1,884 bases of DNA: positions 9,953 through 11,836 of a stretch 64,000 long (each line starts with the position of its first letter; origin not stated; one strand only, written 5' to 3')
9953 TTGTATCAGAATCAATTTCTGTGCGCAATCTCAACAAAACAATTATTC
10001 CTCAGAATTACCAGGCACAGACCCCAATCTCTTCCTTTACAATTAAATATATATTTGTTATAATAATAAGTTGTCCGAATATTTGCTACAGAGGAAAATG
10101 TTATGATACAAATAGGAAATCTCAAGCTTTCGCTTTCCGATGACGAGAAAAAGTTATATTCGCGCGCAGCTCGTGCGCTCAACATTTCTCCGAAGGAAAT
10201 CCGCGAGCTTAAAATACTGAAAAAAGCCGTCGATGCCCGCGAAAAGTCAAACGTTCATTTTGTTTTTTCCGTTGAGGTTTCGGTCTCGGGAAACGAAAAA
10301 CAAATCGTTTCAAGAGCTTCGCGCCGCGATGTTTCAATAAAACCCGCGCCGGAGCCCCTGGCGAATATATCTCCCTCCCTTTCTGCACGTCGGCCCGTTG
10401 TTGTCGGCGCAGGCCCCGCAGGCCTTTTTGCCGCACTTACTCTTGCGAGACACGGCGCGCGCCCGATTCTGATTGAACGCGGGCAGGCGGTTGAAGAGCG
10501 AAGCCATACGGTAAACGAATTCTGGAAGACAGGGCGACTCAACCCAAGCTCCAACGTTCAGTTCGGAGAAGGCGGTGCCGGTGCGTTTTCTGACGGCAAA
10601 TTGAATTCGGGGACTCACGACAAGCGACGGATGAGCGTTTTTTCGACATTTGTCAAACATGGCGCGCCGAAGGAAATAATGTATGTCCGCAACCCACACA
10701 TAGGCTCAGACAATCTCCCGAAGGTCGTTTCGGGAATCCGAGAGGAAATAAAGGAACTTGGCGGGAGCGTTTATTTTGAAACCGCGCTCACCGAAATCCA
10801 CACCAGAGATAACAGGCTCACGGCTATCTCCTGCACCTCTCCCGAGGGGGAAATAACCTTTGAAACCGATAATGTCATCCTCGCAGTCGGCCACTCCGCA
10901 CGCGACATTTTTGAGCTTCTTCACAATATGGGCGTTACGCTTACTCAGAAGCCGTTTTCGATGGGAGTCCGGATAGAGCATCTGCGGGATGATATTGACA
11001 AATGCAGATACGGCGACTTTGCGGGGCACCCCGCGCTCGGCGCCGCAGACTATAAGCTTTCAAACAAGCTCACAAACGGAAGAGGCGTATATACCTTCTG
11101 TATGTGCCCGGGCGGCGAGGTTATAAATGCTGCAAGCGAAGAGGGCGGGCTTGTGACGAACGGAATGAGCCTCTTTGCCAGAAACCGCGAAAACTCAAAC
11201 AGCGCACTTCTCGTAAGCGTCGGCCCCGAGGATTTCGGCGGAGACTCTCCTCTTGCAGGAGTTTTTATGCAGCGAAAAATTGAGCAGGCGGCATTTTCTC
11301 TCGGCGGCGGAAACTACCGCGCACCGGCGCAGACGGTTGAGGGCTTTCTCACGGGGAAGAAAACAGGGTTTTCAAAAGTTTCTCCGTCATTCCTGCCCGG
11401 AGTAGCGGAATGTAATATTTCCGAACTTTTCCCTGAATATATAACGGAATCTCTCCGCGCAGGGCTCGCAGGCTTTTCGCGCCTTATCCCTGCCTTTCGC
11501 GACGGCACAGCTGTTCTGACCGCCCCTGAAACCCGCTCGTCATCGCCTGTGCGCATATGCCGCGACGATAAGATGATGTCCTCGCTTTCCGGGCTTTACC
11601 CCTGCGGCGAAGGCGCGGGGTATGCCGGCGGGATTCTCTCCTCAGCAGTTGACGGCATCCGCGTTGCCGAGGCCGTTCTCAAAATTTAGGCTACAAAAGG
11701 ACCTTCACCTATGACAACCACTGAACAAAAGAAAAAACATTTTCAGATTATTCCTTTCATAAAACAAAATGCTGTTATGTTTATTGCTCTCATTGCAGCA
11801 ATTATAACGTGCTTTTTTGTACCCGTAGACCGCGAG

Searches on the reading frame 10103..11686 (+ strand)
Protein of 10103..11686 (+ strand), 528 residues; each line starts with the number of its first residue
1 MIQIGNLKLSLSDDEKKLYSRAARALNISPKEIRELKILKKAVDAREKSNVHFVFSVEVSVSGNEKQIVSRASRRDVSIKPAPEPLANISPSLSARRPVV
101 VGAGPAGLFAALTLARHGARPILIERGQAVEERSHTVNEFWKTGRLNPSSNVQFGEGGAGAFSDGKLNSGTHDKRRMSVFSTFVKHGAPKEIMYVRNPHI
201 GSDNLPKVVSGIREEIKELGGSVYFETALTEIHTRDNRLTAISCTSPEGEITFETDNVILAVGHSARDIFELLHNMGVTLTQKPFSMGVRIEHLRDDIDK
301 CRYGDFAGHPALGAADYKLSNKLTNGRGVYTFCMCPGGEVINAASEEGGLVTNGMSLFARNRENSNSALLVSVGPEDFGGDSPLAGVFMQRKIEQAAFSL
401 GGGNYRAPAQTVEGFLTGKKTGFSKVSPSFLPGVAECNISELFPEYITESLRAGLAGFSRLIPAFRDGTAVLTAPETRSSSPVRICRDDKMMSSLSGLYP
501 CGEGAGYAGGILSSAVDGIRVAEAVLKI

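Call 70: search_protein_families(library=pfam, proteins=[window:10103-11686:+], max_evalue=0.001)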
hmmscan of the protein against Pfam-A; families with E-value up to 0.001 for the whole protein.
window:10103-11686:+ (528 aa): 12 families
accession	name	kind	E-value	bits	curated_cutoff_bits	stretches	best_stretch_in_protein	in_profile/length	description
PF21688.3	FAD-depend_C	-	3.7e-72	243.1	27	1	284-479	1-197/197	FAD-dependent protein, C-terminal domain-like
PF01266.30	DAO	-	1.1e-11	45.3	27.9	2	99-134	3-39/353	FAD dependent oxidoreductase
PF00890.30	FAD_binding_2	-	8.1e-09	35.6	20.4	1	99-132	3-36/414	FAD binding domain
PF07992.20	Pyr_redox_2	-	1.6e-08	34.7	26.1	1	99-268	4-113/291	Pyridine nucleotide-disulphide oxidoreductase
PF03486.20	HI0933_like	-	2.1e-08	34.4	50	1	99-279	4-186/244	HI0933-like protein Rossmann domain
PF12831.13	FAD_oxidored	-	6.5e-07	29.4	27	1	99-259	3-141/416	FAD dependent oxidoreductase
PF01494.25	FAD_binding_3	-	1.8e-06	27.9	22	1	99-138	5-46/349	FAD binding domain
PF13738.12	Pyr_redox_3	-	3.5e-06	26.9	30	1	99-131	1-34/305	Pyridine nucleotide-disulphide oxidoreductase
PF13450.12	NAD_binding_8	-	4.7e-05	24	21.9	1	100-128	1-29/68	NAD(P)-binding Rossmann-like domain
PF01593.30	Amino_oxidase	-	0.00019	21.3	19.8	0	201-266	202-258/443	Flavin containing amine oxidoreductase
PF00070.33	Pyr_redox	-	0.00076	20.4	22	0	99-130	3-34/82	Pyridine nucleotide-disulphide oxidoreductase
PF01134.28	GIDA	-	0.00091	18.8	22.1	0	99-131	3-29/391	Glucose inhibited division protein A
